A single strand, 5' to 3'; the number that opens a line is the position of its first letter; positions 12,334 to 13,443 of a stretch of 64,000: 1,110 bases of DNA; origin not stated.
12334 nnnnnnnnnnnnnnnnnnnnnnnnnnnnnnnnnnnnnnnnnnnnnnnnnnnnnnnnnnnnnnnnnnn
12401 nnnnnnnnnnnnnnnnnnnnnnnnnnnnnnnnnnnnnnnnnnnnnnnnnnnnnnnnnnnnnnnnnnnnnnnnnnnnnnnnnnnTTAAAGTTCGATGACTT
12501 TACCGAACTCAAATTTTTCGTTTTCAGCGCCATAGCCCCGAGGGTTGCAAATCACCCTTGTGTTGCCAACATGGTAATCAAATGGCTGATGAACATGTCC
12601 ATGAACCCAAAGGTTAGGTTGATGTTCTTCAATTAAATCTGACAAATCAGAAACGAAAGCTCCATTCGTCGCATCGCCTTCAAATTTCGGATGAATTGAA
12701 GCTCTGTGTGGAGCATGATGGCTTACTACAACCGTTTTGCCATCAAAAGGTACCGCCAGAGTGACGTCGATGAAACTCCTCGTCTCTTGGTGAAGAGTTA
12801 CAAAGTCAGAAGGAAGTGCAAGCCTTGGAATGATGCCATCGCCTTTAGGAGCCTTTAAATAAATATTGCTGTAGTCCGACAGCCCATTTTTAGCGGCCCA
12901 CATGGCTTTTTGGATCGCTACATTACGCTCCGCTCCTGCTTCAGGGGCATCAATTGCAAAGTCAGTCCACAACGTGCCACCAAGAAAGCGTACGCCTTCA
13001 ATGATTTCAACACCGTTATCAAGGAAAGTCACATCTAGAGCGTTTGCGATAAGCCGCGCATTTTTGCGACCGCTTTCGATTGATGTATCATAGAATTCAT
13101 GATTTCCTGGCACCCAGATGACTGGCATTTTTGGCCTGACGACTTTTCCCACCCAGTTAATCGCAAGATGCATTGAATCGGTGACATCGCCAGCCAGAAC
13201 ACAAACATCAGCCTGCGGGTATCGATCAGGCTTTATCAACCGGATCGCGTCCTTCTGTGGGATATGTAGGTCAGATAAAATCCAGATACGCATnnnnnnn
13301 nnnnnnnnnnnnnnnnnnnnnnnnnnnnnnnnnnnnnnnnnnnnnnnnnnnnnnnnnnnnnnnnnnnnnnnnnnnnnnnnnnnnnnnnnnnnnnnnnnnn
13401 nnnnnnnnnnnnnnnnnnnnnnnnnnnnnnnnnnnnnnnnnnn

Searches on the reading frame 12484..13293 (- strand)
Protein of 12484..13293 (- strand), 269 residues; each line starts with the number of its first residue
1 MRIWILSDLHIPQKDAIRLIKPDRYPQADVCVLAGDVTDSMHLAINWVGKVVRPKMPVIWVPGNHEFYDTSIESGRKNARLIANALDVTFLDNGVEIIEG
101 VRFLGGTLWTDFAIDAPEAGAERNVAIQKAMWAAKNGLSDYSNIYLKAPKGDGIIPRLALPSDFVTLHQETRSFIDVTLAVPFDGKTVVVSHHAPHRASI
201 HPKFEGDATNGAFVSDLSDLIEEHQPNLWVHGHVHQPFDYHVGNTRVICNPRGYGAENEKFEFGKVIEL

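Call 6: search_protein_families(library=pfam, proteins=[window:12484-13293:-], max_evalue=0.1)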
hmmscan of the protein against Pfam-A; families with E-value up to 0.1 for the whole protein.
window:12484-13293:- (269 aa): 2 families
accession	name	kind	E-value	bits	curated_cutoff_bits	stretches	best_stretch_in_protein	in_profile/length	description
PF00149.33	Metallophos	-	6.3e-16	59.8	21.5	1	1-237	1-191/191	Calcineurin-like phosphoesterase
PF12850.12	Metallophos_2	-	8.3e-09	36.1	27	2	1-81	1-70/154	Calcineurin-like phosphoesterase superfamily domain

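Call 7: search_protein_families(library=padloc, proteins=[window:12484-13293:-], max_evalue=0.1)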
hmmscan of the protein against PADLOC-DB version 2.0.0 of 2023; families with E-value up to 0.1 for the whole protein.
window:12484-13293:- (269 aa): 1 family
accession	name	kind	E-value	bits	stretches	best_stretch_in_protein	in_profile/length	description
PDLC04908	PDC-S10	-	4.4e-12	43.7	2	1-112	10-113/223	-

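Call 8: search_protein_families(library=phrogs, proteins=[window:12484-13293:-], max_evalue=0.1)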
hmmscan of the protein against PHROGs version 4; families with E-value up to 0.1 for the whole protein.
window:12484-13293:- (269 aa): 2 families
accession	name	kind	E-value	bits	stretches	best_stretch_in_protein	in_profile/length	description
phrog_1649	-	other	5.9e-55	187.1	1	1-260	36-277/308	metallo-phosphoesterase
phrog_547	-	other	4.1e-05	23.8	0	179-239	137-170/245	phosphoesterase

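Call 35: search_dna_similar(query=window:12484-13293:-, collection=phages, mode=protein, max_rows=40)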
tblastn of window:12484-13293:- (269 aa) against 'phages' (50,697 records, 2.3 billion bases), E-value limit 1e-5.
Records with a match: 196; places in all: 196; records where one place covers at least 80% of the query: 161.
Best place of each record, by identity: <60% 196.
By first word of the organism name: Vibrio 54; Escherichia 33; Rhizobium 19; Synechococcus 14; Salmonella 9; Brevundimonas 7; Erwinia 7; Acinetobacter 7; Caulobacter 6; Xanthomonas 6; and 15 more.
By host as written in the record: - 41; Escherichia coli 10; Synechococcus sp. MW02 8; Brevundimonas pondensis LVF1 6; Rhizobium leguminosarum 4; Vibrio parahaemolyticus 4; Vibrio sp. 4; Salmonella enterica subsp. enterica serovar Typhimurium 4; and 79 more.
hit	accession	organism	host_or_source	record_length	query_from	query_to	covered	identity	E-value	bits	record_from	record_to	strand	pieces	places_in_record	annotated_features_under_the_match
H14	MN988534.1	Rhizobium phage RHph_N34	Rhizobium etli CFN42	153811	1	269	100%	38.9%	4e-50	182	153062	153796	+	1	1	putative metallophosphoesterase protein | putative GTP-binding protein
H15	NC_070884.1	Rhizobium phage RHph_N34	Rhizobium etli CFN42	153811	1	269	100%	38.9%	4e-50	182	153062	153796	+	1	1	metallo-phosphoesterase | GTP-binding domain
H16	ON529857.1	Brevundimonas phage vB_BpoS-Kikimora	Brevundimonas pondensis LVF1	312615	1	269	100%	38.4%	3e-45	167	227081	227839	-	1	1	metallo-dependent phosphatase-like protein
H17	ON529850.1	Brevundimonas phage vB_BpoS-Gurke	Brevundimonas pondensis LVF1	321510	1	269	100%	38.4%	6e-45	167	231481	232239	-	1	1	metallo-dependent phosphatase-like protein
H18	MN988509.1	Rhizobium phage RHph_I46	Rhizobium phaseoli IE1004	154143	1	269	100%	37.8%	4e-47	173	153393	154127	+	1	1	putative metallophosphoesterase protein | putative GTP-binding protein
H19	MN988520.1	Rhizobium phage RHph_I9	Rhizobium sp. R635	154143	1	269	100%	37.8%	4e-47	173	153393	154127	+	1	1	putative metallophosphoesterase protein | putative GTP-binding protein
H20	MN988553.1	Rhizobium phage RHph_I34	Rhizobium etli CFN42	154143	1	269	100%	37.8%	4e-47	173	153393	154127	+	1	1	putative metallophosphoesterase protein | putative GTP-binding protein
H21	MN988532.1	Rhizobium phage RHph_I1_9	Rhizobium sp. I1_9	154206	1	269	100%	37.8%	4e-47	173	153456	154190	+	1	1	putative metallophosphoesterase protein | putative GTP-binding protein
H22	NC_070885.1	Rhizobium phage RHph_I1_9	Rhizobium sp. I1_9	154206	1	269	100%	37.8%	4e-47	173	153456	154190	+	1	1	metallo-phosphoesterase | GTP-binding domain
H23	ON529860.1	Brevundimonas phage vB_BpoS-Papperlapapp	Brevundimonas pondensis LVF1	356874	1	254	94%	39.8%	1e-41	157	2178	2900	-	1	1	metallo-dependent phosphatase-like protein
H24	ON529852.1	Brevundimonas phage vB_BpoS-Kabachok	Brevundimonas pondensis LVF1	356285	1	254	94%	39.6%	6e-42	158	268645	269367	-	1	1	metallo-dependent phosphatase-like protein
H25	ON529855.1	Brevundimonas phage vB_BpoS-Domovoi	Brevundimonas pondensis EIF1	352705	1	254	94%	39.6%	1e-41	157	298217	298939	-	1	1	metallo-dependent phosphatase-like protein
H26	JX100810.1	Caulobacter phage CcrColossus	Caulobacter crescentus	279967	1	269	100%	37.2%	1e-45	169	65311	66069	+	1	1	putative protein metallo-phosphoesterase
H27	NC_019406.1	Caulobacter phage CcrColossus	Caulobacter crescentus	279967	1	269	100%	37.2%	1e-45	169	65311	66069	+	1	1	metallo-phosphoesterase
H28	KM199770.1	Rhizobium phage vB_RleM_P10VF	Rhizobium leguminosarum biovar viciae ...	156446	1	269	100%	36.7%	6e-44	164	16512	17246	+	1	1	putative phosphatase | hypothetical protein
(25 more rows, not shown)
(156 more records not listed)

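Call 52: search_protein_families(library=ncbifam, proteins=[window:12484-13293:-], max_evalue=0.1)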
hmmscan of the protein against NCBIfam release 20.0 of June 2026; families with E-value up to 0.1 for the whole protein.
window:12484-13293:- (269 aa): 5 families
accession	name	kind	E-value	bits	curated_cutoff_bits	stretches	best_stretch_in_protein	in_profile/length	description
TIGR03729.1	acc_ester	subfamily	3.4e-10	39.7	148.25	2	24-135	29-136/239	putative phosphoesterase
TIGR00040.1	yfcE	subfamily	1.6e-06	28.3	56.25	1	1-90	1-83/158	YfcE family phosphodiesterase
NF008359.0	PRK11148.1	equivalog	1.3e-05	24.8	225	1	27-69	55-99/275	3',5'-cyclic-AMP phosphodiesterase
NF053862.1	DS9_1_antiphage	equivalog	0.021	13.7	420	0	215-248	421-454/486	anti-phage phosphoesterase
NF006988.0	PRK09453.1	equivalog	0.034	14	117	0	1-37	1-37/183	phosphodiesterase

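Call 66: search_solved_structures(query=window:12484-13293:-, max_evalue=0.01)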
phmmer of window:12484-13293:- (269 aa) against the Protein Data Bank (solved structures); distinct sequences matched with E-value up to 0.01: 1.
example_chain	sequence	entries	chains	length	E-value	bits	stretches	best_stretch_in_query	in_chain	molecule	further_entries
6unc_A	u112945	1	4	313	0.00014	24.7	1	3-72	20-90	Metallophos domain-containing protein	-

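Call 106: find_related_loci(query=A9, collection=metagenome_contigs, flank=10000)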
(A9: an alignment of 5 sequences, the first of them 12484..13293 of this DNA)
Query A9 (269 aa) in metagenome_contigs; peptide patterns used: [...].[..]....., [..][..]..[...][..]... (x = any residue, [..] = any of these).
600 stretches matched a pattern (row limit reached: there are more); 550 encode a relative of the query (tblastn E <= 1e-3); the best 80 are kept; 80 distinct loci.
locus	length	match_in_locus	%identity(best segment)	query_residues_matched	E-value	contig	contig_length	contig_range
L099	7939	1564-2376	58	1-269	5e-102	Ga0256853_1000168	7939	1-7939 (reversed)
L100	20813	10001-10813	57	1-269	1e-93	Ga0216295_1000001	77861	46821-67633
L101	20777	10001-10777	47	1-269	2e-68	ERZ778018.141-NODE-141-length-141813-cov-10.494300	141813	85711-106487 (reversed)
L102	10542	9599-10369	47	1-269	4e-68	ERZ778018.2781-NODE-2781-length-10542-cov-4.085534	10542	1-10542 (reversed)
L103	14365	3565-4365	42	1-269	4e-67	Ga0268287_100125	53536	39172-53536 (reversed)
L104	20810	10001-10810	50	1-269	2e-81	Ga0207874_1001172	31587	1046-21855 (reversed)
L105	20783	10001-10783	45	1-269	4e-66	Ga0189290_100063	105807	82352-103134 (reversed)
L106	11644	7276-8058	45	1-269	4e-66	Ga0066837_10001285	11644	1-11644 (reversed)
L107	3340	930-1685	43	1-258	4e-65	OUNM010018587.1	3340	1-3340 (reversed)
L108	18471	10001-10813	61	1-269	1e-112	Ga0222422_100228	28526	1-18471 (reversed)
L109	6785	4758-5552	44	1-269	2e-63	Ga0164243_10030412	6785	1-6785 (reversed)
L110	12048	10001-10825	40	1-266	2e-63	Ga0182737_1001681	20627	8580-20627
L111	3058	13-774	42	1-269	4e-63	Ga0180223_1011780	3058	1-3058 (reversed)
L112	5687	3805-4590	43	1-269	4e-63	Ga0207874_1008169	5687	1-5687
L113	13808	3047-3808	41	1-269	3e-62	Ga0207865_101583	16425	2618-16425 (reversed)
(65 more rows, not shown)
